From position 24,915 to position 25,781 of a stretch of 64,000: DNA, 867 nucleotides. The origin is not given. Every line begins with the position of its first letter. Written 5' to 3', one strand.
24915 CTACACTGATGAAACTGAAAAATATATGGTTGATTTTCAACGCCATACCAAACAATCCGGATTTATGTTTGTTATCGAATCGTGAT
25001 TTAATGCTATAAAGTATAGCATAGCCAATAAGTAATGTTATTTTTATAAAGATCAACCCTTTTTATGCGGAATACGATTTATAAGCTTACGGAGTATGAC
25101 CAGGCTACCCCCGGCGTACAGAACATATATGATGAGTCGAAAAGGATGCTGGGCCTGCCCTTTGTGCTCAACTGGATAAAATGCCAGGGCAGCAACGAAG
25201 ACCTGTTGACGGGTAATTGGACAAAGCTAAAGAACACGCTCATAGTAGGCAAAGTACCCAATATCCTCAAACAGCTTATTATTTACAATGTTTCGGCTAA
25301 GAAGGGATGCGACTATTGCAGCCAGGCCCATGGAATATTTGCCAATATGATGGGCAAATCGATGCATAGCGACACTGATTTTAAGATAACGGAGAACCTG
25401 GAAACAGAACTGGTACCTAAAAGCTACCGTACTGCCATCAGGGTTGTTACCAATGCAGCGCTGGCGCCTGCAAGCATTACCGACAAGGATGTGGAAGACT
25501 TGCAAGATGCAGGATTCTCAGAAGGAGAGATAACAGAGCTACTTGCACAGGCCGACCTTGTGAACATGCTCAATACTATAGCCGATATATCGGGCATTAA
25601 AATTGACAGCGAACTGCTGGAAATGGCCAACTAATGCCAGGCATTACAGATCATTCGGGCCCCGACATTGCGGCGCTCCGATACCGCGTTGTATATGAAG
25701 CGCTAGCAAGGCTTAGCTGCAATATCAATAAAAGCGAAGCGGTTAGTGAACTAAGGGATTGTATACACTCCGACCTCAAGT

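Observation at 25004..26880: AhpD-like CxxC protein hard-wired to an ATPase-less histidine phosphoacceptor and a receiver: candidate new redox/ligand signalling module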

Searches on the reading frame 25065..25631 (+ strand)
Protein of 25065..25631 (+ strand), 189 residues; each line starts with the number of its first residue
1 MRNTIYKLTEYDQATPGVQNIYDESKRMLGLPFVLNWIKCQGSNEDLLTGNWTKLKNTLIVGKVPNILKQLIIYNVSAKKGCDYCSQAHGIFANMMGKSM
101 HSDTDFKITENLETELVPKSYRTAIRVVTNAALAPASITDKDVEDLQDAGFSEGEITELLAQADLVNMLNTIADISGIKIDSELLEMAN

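Call 3: search_protein_families(library=pfam, proteins=[window:25065-25631:+], max_evalue=1)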
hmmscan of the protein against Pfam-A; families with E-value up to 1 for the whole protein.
window:25065-25631:+ (189 aa): 1 family
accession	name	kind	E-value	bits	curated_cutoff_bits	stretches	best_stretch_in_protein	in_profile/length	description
PF02627.25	CMD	-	1.2e-05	25.6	23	1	52-97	7-53/84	Carboxymuconolactone decarboxylase family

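Call 4: search_protein_families(library=ncbifam, proteins=[window:25065-25631:+], max_evalue=1)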
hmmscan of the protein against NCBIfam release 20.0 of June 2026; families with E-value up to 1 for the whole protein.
window:25065-25631:+ (189 aa): 4 families
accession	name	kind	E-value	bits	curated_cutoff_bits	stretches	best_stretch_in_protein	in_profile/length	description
TIGR01926.1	peroxid_rel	subfamily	4.7e-13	49.3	81.8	1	7-174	4-169/178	peroxidase-related enzyme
TIGR04030.1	perox_Avi_7169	hypoth_equivalog_domain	5.3e-07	29.9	233.15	1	74-170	81-176/185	alkylhydroperoxidase domain protein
TIGR00778.1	ahpD_dom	domain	4.5e-05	22.9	27.8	1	62-99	1-38/51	alkylhydroperoxidase AhpD family core domain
NF041238.1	AhpD_rel_CFYUT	equivalog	9.4e-05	21.8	175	1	75-187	229-342/357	alkylhydroperoxidase-related (seleno)protein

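Call 6: find_homologous_proteins(query=window:25065-25631:+)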
Query window:25065-25631:+ (189 aa): 408 proteins with E <= 0.001 among 491 candidates; the best 120 are listed.
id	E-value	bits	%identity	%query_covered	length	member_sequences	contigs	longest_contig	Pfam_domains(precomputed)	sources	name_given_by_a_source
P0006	1.5e-119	414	100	100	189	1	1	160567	PF02627.26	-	-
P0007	1.4e-92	326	76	100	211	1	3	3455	-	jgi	jgi:AhpD family alkylhydroperoxidase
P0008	9.2e-88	311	73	100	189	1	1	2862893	-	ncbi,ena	-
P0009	1.4e-86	307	71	100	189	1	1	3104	-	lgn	-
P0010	2.6e-85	303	70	99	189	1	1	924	PF02627.26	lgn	-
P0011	4.0e-84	299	71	100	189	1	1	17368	-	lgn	-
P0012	8.3e-83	295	71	95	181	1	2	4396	-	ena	-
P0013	2.2e-81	290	71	95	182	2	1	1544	-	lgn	-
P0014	9.4e-80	285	72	93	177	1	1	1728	PF02627.26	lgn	-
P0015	2.7e-75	270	64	99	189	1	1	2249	PF02627.26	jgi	-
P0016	6.1e-75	269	65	96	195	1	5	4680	-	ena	-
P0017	8.1e-75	269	68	97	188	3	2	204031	PF02627.26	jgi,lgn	-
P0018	1.1e-74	268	66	98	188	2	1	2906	PF02627.26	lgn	-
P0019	1.1e-73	265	64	96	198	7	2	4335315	-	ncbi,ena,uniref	ncbi:carboxymuconolactone decarboxylase family protein [Leeuwenhoekiella sp. A16]|uniref:carboxymuco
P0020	1.3e-73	265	64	96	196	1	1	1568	PF02627.26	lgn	-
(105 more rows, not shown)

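Call 7: find_related_loci(query=window:25065-25631:+, collection=genome_contigs, flank=6000)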
Query window:25065-25631:+ (189 aa) in genome_contigs; peptide patterns used: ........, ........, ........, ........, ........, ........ (x = any residue, [..] = any of these).
163 stretches matched a pattern; 78 encode a relative of the query (tblastn E <= 1e-3); 78 distinct loci.
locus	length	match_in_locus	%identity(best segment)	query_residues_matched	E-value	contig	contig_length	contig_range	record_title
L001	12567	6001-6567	73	1-189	5e-95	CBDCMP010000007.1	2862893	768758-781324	MAG: Pelobium sp. isolate 5db1fc1e-21c4-45e4-8513-76137f709405 genome assembly, contig: contig_7, whole genome shotgun s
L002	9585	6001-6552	66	2-187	4e-81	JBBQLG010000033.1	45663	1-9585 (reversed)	MAG: Cytophagales bacterium isolate Co_metawrap_517 Cmw_517_k141_21224292_length_45663_cov_8.9993, whole genome shotgun 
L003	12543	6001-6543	64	6-186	8e-81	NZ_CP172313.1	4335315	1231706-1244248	Leeuwenhoekiella sp. A16 chromosome, complete genome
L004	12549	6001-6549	64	3-187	3e-80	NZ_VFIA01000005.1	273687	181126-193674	Spirosoma utsteinense strain LMG 31447 Contig00005, whole genome shotgun sequence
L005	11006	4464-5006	62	6-186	2e-79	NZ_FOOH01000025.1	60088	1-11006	Salegentibacter agarivorans strain DSM 23515, whole genome shotgun sequence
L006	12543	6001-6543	63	6-186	9e-80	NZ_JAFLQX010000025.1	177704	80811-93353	Salegentibacter sp. BDJ18 NODE_7, whole genome shotgun sequence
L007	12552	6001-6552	65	2-187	1e-79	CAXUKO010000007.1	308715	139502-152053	MAG TPA_asm: uncultured Cytophagales bacterium isolate public_SRR11456914_metawrap_bin.18 genome assembly, contig: publi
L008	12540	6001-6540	66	6-187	3e-79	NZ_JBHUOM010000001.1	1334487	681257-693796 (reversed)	Spirosoma flavum strain KCTC 52490 platanus_K_17_124_1, whole genome shotgun sequence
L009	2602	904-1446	64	6-186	3e-80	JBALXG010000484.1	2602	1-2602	MAG: Leeuwenhoekiella sp. isolate 8NakV-13 NODE_484_length_2602_cov_1.978614, whole genome shotgun sequence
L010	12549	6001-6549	63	4-187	7e-79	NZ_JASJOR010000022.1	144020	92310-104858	Xanthocytophaga flavus strain NT2B1 NODE_22_length_144020_cov_26.330669, whole genome shotgun sequence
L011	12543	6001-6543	64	6-186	1e-78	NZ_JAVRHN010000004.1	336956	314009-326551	Autumnicola psychrophila strain F225 4, whole genome shotgun sequence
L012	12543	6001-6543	61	6-186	1e-78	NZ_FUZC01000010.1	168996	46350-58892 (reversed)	Salegentibacter salinarum strain DSM 23400, whole genome shotgun sequence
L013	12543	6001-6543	64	6-186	2e-78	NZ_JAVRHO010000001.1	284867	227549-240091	Autumnicola lenta strain F260 1, whole genome shotgun sequence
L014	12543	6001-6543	62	6-186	6e-78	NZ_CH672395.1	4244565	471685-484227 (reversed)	Leeuwenhoekiella blandensis MED217 scf_1099517004314, whole genome shotgun sequence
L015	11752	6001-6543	64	6-186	9e-78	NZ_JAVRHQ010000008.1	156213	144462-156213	Autumnicola tepida strain F363 8, whole genome shotgun sequence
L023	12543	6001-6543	61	6-186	8e-77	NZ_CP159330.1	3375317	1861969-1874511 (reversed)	Christiangramia sp. LLG6405-1 chromosome, complete genome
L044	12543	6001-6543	57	6-186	2e-74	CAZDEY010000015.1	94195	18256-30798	MAG TPA_asm: uncultured Roseivirgaceae bacterium isolate SRP063590_co1_35 genome assembly, contig: NODE_231_length_94195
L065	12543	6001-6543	56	6-186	4e-71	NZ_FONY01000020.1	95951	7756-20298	Thermoflexibacter ruber strain GEY, DSM 9560, whole genome shotgun sequence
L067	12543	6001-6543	58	6-186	6e-73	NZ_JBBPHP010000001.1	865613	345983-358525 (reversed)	Catalinimonas sp. 4WD22 NODE_1_length_865613_cov_172.798393, whole genome shotgun sequence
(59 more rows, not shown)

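Call 15: search_solved_structures(query=window:25065-25631:+, max_evalue=0.01, show_alignments=2)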
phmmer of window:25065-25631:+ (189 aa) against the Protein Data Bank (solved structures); distinct sequences matched with E-value up to 0.01: 6.
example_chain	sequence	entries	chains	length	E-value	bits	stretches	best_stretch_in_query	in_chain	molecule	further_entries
6k40_A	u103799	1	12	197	3.7e-08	36.7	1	11-178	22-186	Alkyl hydroperoxide reductase AhpD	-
2oyo_A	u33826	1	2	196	8.4e-07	32.3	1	12-179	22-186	Uncharacterized peroxidase-related protein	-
3c1l_A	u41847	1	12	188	3.9e-06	30.1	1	33-183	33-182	Putative antioxidant defense protein Mlr4105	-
2ouw_A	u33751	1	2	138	2.5e-05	27.5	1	14-99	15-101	Alkylhydroperoxidase AhpD core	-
2pfx_A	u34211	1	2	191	4.1e-05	26.8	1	21-178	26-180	Uncharacterized peroxidase-related protein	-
2prr_A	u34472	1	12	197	0.00095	22.4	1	69-185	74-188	Alkylhydroperoxidase AhpD core: uncharacterized peroxidase-related protein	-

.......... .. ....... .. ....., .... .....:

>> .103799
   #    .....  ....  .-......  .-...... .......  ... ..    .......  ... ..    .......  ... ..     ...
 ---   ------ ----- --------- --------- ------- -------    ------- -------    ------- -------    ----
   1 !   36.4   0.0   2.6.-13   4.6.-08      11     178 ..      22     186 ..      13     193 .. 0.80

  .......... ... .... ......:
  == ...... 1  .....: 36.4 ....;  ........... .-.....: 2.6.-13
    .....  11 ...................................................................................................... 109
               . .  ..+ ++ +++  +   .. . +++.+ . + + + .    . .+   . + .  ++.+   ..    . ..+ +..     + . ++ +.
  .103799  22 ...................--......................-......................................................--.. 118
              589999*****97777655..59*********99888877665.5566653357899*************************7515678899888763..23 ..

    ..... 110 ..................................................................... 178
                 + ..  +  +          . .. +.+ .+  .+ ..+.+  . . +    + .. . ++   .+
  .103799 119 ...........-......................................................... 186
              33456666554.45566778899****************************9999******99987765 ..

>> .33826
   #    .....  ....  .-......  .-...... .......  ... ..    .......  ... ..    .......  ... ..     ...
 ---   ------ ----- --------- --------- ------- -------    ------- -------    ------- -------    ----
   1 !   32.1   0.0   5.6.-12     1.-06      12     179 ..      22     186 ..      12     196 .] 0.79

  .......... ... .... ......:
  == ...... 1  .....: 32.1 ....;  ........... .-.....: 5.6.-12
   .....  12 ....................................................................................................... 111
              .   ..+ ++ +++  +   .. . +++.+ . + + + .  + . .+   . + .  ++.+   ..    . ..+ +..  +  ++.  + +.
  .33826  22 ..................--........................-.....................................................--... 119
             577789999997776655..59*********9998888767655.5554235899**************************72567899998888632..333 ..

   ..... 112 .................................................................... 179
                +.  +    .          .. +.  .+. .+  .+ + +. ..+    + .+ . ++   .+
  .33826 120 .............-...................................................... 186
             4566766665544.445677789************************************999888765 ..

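Call 21: search_protein_families(library=pfam, proteins=[L023:3543-4205:+, L023:4205-5788:-, L023:7437-7802:+, L023:7806-8039:+, L023:8154-9791:+, L065:5176-5535:+, L065:5507-5929:+, L065:6555-7832:+, L065:7851-8495:-, L065:8566-8949:+], max_evalue=0.01)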
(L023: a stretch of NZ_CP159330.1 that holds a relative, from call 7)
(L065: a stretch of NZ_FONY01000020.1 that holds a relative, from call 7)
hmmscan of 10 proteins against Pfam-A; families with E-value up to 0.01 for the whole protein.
L023:3543-4205:+ (221 aa): 0 families

L023:4205-5788:- (527 aa): 4 families
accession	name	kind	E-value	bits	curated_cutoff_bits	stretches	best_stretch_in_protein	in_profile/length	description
PF03321.19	GH3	-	5.2e-27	95.3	23.6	2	39-193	11-159/304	GH3 family N-terminal domain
PF23571.1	GH3_M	-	1.5e-12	47.8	23.6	1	313-378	3-63/75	GH3 family central domain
PF23572.1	GH3_C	-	9.5e-11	42.8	23.6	1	406-511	4-118/119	GH3 family C-terminal domain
PF19655.4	DUF6158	-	0.0074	16.7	26.8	0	397-429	30-62/66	Family of unknown function (DUF6158)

L023:7437-7802:+ (122 aa): 1 family
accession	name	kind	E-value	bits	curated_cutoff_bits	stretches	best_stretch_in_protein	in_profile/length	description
PF00072.30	Response_reg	-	1.4e-18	67.5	30.2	1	4-112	1-106/111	Response regulator receiver domain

L023:7806-8039:+ (78 aa): 1 family
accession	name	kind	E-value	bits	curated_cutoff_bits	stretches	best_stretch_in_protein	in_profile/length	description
PF12843.12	QSregVF_b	-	2.6e-27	94.9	22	1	4-69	1-66/66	Putative quorum-sensing-regulated virulence factor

L023:8154-9791:+ (546 aa): 4 families
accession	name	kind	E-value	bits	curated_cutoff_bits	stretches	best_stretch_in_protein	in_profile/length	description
PF06418.20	CTP_synth_N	-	6.5e-126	419.5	26.1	1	5-269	1-265/265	CTP synthase N-terminus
PF00117.34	GATase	-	1e-39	136.6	22.8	1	305-529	2-189/190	Glutamine amidotransferase class-I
PF07722.19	Peptidase_C26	-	1.6e-06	28.5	20.5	1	370-512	98-219/219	Peptidase C26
PF01656.29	CbiA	-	0.0027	18.1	25.4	1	13-153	6-54/125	CobQ/CobB/MinD/ParA nucleotide binding domain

L065:5176-5535:+ (120 aa): 2 families
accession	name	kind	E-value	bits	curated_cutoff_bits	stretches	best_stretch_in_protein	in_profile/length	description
PF01740.26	STAS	-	9.3e-20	70.8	22.6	1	8-106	7-106/106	STAS domain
PF13466.11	STAS_2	-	6.5e-10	39.5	29.2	1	15-94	2-80/80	STAS domain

L065:5507-5929:+ (141 aa): 1 family
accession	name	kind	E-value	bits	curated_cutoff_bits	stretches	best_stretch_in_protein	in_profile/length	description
PF13581.12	HATPase_c_2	-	5e-23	81.9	27.4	1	8-134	2-127/127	Histidine kinase-like ATPase domain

L065:6555-7832:+ (426 aa): 5 families
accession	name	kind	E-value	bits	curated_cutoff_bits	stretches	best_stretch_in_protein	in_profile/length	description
PF02518.31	HATPase_c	-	7.8e-23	81.5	26.4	1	321-425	3-108/111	Histidine kinase-, DNA gyrase B-, and HSP90-like ATPase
PF14501.12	HATPase_c_5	-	1.4e-08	35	22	1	321-413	3-91/102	GHKL domain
PF00512.31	HisKA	-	3.4e-06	27.4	26.9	1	214-273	3-62/66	His Kinase A (phospho-acceptor) domain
PF13581.12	HATPase_c_2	-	0.0011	19.5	27.4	1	323-405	31-113/127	Histidine kinase-like ATPase domain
PF13589.12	HATPase_c_3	-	0.009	16.5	25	0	327-390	6-68/137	Histidine kinase-, DNA gyrase B-, and HSP90-like ATPase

L065:7851-8495:- (214 aa): 3 families
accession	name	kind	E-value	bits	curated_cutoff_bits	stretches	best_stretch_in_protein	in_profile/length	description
PF02630.20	SCO1-SenC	-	1.7e-27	96.4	22.8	1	52-184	2-133/134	SCO1/SenC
PF08534.16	Redoxin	-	1.2e-05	25.6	26.6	1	51-192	6-135/148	Redoxin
PF00578.27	AhpC-TSA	-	6.8e-05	23.2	26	1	50-138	4-82/124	AhpC/TSA family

L065:8566-8949:+ (128 aa): 0 families

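Call 22: search_protein_families(library=pfam, proteins=[L044:3881-4525:+, L044:4529-5833:+, L044:7848-8825:-, L067:4912-5808:+, L067:8103-10631:-, L001:4735-5865:+, L001:7418-9583:-, L004:7449-7850:+, L014:7795-8844:-], max_evalue=0.01)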
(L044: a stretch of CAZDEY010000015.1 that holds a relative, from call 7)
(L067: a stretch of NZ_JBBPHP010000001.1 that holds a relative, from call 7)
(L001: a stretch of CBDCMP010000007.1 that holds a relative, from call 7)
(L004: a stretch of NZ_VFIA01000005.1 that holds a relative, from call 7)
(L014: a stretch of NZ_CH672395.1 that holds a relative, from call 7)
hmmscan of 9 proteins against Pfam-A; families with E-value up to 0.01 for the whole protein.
L044:3881-4525:+ (215 aa): 2 families
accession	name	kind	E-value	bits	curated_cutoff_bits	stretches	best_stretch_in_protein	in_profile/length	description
PF14123.11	DUF4290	-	6.8e-61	205.2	27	1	8-178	1-171/174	Domain of unknown function (DUF4290)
PF13093.11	FTA4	-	0.0058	16.9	24.8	0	109-183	122-190/199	Kinetochore complex Fta4 of Sim4 subunit, or CENP-50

L044:4529-5833:+ (435 aa): 1 family
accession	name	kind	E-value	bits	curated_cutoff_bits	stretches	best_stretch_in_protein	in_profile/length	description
PF00275.25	EPSP_synthase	-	2.1e-63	214.9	22.8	1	8-424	3-417/417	EPSP synthase (3-phosphoshikimate 1-carboxyvinyltransferase)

L044:7848-8825:- (325 aa): 2 families
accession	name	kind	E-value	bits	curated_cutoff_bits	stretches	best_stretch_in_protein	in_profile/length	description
PF01464.25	SLT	-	4.7e-24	84.6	21.3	1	109-212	4-109/117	Transglycosylase SLT domain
PF13406.11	SLT_2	-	3.8e-05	23.5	24.3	1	132-194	146-211/292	Transglycosylase SLT domain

L067:4912-5808:+ (299 aa): 5 families
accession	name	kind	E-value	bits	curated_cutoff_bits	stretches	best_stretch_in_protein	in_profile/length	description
PF02629.25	CoA_binding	-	6.3e-30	104.2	22.3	1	14-107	1-97/97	CoA binding domain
PF00549.24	Ligase_CoA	-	5.2e-22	78.8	24.5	1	159-273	1-120/128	CoA-ligase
PF13607.11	Succ_CoA_lig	-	1.8e-12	47.6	27.4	1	153-287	1-129/138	Succinyl-CoA ligase like flavodoxin domain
PF13380.12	CoA_binding_2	-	7.1e-07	30.1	22.8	1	38-137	25-115/116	CoA binding domain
PF07991.19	KARI_N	-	0.001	19.1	20.6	1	15-139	3-126/165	Acetohydroxy acid isomeroreductase, NADPH-binding domain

L067:8103-10631:- (842 aa): 8 families
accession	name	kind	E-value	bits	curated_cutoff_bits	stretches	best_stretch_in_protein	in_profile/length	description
PF14905.12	OMP_b-brl_3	-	2.7e-76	257.7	27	1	402-821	1-408/408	Outer membrane protein beta-barrel family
PF00593.30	TonB_dep_Rec_b-barrel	-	3.9e-24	86.7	27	1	341-744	10-403/436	TonB dependent receptor-like, beta-barrel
PF13620.12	CarboxypepD_reg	-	6.6e-15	55.7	32.3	1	37-119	2-81/82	Carboxypeptidase regulatory-like domain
PF13715.12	CarbopepD_reg_2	-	5e-13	49.3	32.2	1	37-131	1-88/88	CarboxypepD_reg-like domain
PF07715.20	Plug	-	2.4e-10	41.3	23.9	1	144-231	9-106/107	TonB-dependent Receptor Plug Domain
PF17802.7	SpaA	-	0.00094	19.7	23.1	1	42-90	8-57/91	Prealbumin-like fold domain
PF13505.12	OMP_b-brl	-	0.0043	17.7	28.7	0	660-736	86-155/175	Outer membrane protein beta-barrel domain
PF17210.9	SdrD_B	-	0.0074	16.9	29.7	0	50-93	24-66/112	SdrD B-like domain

L001:4735-5865:+ (377 aa): 8 families
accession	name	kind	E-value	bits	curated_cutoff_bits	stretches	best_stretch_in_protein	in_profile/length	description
PF01262.27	AlaDh_PNT_C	-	1.1e-85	286.8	23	1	141-352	1-213/214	Alanine dehydrogenase/PNT, C-terminal domain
PF05222.21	AlaDh_PNT_N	-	8e-46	156.1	30.4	1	4-137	1-136/136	Alanine dehydrogenase/PNT, N-terminal domain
PF02826.25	2-Hacid_dh_C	-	1e-05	25.4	25.1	1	169-268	37-127/178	D-isomer specific 2-hydroxyacid dehydrogenase, NAD binding domain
PF00070.33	Pyr_redox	-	1.1e-05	26.3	22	1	170-207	1-38/82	Pyridine nucleotide-disulphide oxidoreductase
PF07992.20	Pyr_redox_2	-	1.2e-05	25.4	26.1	1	167-206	141-180/291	Pyridine nucleotide-disulphide oxidoreductase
PF01488.26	Shikimate_DH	-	0.00082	19.9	24.3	1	169-268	13-112/138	Shikimate / quinate 5-dehydrogenase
PF02254.24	TrkA_N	-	0.0043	17.8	23.8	1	171-216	1-46/116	TrkA-N domain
PF03721.20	UDPG_MGDP_dh_N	-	0.01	15.9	27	0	170-208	2-40/187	UDP-glucose/GDP-mannose dehydrogenase family, NAD binding domain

L001:7418-9583:- (721 aa): 2 families
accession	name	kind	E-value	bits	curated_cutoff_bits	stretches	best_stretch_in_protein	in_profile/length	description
PF00593.30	TonB_dep_Rec_b-barrel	-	4.1e-26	93.3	27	1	257-685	9-436/436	TonB dependent receptor-like, beta-barrel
PF07715.20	Plug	-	8.5e-18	65.3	23.9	1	81-186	4-105/107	TonB-dependent Receptor Plug Domain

L004:7449-7850:+ (134 aa): 1 family
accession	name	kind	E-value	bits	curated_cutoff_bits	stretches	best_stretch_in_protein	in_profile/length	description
PF00072.30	Response_reg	-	6.4e-14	52.5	30.2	1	5-110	1-103/111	Response regulator receiver domain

L014:7795-8844:- (349 aa): 8 families
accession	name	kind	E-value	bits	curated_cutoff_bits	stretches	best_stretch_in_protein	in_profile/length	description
PF07992.20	Pyr_redox_2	-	2.3e-28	99.9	26.1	1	4-290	2-278/291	Pyridine nucleotide-disulphide oxidoreductase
PF13738.12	Pyr_redox_3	-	1.9e-22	80.4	30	1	81-284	100-305/305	Pyridine nucleotide-disulphide oxidoreductase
PF00070.33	Pyr_redox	-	1e-10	42.4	22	1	152-227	1-80/82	Pyridine nucleotide-disulphide oxidoreductase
PF03486.20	HI0933_like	-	2.2e-07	31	50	0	4-40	2-38/244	HI0933-like protein Rossmann domain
PF13450.12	NAD_binding_8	-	0.0005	20.7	21.9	1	7-44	1-38/68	NAD(P)-binding Rossmann-like domain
PF01266.30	DAO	-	0.0014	18.6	27.9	0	4-39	1-37/353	FAD dependent oxidoreductase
PF01946.23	Thi4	-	0.0023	17.6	26.2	0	2-39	17-55/235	Thi4 family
PF00743.25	FMO-like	-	0.0032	16.4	22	1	126-182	158-215/532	Flavin-binding monooxygenase-like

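Call 77: predict_structure(alignment_id=A5)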
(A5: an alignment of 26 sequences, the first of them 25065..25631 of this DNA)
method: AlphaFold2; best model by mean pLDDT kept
length: 189 residues; sequences in the alignment: 26
mean_pLDDT: 90.5   pTM: 0.87
mean pLDDT of the five models: 90.5, 90.3, 89.9, 88.6, 87.5
residues with pLDDT >= 90: 131; 70-90: 49; 50-70: 7; < 50: 2
segments of 3 or more residues with pLDDT < 50: none
pLDDT, mean of each block of 10 residues (from residue 1): 69 93 87 71 92 93 95 98 93 90 92 96 98 97 98 98 96 86 77
secondary structure, 60 per line:
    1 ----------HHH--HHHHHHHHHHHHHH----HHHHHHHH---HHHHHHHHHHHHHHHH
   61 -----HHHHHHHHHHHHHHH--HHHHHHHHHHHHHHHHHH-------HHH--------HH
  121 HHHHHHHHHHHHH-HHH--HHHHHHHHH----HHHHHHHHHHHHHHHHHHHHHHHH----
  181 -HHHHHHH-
elements in order: H16-29 H34-41 H45-60 H66-80 H83-100 H119-133 H140-148 H153-176 H182-188

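Call 79: list_cluster_members(proteins=[L014:6567-7415:+, L023:6571-7437:+, L065:6555-7832:+, L004:6564-7418:+, L067:6665-8029:+, L014:5968-6552:+])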
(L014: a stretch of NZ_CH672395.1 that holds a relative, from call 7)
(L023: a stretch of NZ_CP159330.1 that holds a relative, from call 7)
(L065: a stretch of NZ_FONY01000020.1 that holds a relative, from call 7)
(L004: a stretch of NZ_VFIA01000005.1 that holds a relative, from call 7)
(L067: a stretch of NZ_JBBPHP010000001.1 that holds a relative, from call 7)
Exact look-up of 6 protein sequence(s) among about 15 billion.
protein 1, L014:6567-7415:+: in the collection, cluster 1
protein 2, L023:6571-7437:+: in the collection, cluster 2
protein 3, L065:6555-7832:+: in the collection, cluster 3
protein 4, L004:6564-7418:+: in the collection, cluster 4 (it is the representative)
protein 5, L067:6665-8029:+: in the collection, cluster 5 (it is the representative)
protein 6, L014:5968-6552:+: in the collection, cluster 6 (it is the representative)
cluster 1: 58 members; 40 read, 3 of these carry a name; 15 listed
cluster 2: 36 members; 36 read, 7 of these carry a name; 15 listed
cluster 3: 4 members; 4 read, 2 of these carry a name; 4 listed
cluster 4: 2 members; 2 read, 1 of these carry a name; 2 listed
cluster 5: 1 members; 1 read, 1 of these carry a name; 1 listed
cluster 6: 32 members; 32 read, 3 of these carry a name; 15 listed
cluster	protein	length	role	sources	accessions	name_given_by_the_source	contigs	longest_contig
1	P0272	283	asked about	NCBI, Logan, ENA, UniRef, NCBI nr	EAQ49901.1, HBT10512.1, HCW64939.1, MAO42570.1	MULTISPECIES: histidine kinase dimerization/phospho-acceptor domain-containing protein ... | histidine kinase n=1 Tax=Leeuwenhoekiella blandensis (strain CECT 7118 / CCUG 51940 / ...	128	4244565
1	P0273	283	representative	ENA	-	-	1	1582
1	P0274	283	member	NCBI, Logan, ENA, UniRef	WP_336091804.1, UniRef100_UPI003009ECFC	histidine kinase dimerization/phospho-acceptor domain-containing protein ... | histidine kinase dimerization/phospho-acceptor domain-containing protein n=1 ...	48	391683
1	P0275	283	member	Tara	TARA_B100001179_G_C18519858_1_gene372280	strand:+ start:99 stop:950 length:852 start_codon:yes stop_codon:yes gene_type:complete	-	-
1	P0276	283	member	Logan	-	-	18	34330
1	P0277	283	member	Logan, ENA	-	-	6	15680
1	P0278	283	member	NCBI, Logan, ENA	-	-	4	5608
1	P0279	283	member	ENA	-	-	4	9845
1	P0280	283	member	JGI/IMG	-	-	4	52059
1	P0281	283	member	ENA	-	-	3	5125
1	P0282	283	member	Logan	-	-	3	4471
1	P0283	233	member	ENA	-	-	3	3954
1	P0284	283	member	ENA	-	-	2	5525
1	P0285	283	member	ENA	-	-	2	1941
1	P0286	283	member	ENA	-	-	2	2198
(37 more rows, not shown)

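Call 80: fold_search(model_id=the predicted structure, library=pdb)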
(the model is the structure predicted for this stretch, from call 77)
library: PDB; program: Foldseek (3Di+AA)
matches with E <= 10: 337; with E <= 0.001: 23
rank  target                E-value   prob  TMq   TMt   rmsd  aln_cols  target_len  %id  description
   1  6k40_A                9.6e-07  1.00  0.81  0.82   3.4       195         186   19  Crystal structure of alkyl hydroperoxide reductase from D. radiodurans R1 (released 2020-05-27)
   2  2oyo_A                1.4e-06  1.00  0.79  0.80   3.2       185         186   20  Crystal structure of Uncharacterized peroxidase-related protein (YP_604910.1) from Deinococcus geothermalis DSM 11300  (released 2007-03-20)
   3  2prr_D                1.5e-06  1.00  0.81  0.80   3.1       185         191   18  Crystal structure of alkylhydroperoxidase AhpD core: uncharacterized peroxidase-related protein (YP_296737.1) from Ral (released 2007-05-29)
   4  6k40_B                1.5e-06  1.00  0.79  0.81   3.1       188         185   19  Crystal structure of alkyl hydroperoxide reductase from D. radiodurans R1 (released 2020-05-27)
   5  2prr_J                1.9e-06  1.00  0.81  0.81   3.1       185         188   18  Crystal structure of alkylhydroperoxidase AhpD core: uncharacterized peroxidase-related protein (YP_296737.1) from Ral (released 2007-05-29)
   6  3c1l_C                2.0e-06  1.00  0.77  0.79   3.2       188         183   21  Crystal structure of an antioxidant defense protein (mlr4105) from mesorhizobium loti maff303099 at 2.00 A resolution (released 2008-02-05)
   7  3c1l_E                2.9e-06  1.00  0.78  0.81   3.5       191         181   20  Crystal structure of an antioxidant defense protein (mlr4105) from mesorhizobium loti maff303099 at 2.00 A resolution (released 2008-02-05)
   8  3c1l_D                3.0e-06  1.00  0.78  0.81   3.1       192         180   21  Crystal structure of an antioxidant defense protein (mlr4105) from mesorhizobium loti maff303099 at 2.00 A resolution (released 2008-02-05)
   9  2prr_C                3.5e-06  1.00  0.81  0.81   3.1       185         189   18  Crystal structure of alkylhydroperoxidase AhpD core: uncharacterized peroxidase-related protein (YP_296737.1) from Ral (released 2007-05-29)
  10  3c1l_H                3.6e-06  1.00  0.78  0.81   3.0       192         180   22  Crystal structure of an antioxidant defense protein (mlr4105) from mesorhizobium loti maff303099 at 2.00 A resolution (released 2008-02-05)
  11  3c1l_G                4.6e-06  1.00  0.78  0.80   3.8       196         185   20  Crystal structure of an antioxidant defense protein (mlr4105) from mesorhizobium loti maff303099 at 2.00 A resolution (released 2008-02-05)
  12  2prr_A                5.0e-06  1.00  0.81  0.80   3.1       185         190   18  Crystal structure of alkylhydroperoxidase AhpD core: uncharacterized peroxidase-related protein (YP_296737.1) from Ral (released 2007-05-29)
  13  3c1l_A                5.3e-06  1.00  0.77  0.80   3.6       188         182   20  Crystal structure of an antioxidant defense protein (mlr4105) from mesorhizobium loti maff303099 at 2.00 A resolution (released 2008-02-05)
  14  3c1l_I                6.4e-06  1.00  0.78  0.81   3.0       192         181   22  Crystal structure of an antioxidant defense protein (mlr4105) from mesorhizobium loti maff303099 at 2.00 A resolution (released 2008-02-05)
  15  3c1l_B                6.4e-06  1.00  0.74  0.75   4.1       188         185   20  Crystal structure of an antioxidant defense protein (mlr4105) from mesorhizobium loti maff303099 at 2.00 A resolution (released 2008-02-05)
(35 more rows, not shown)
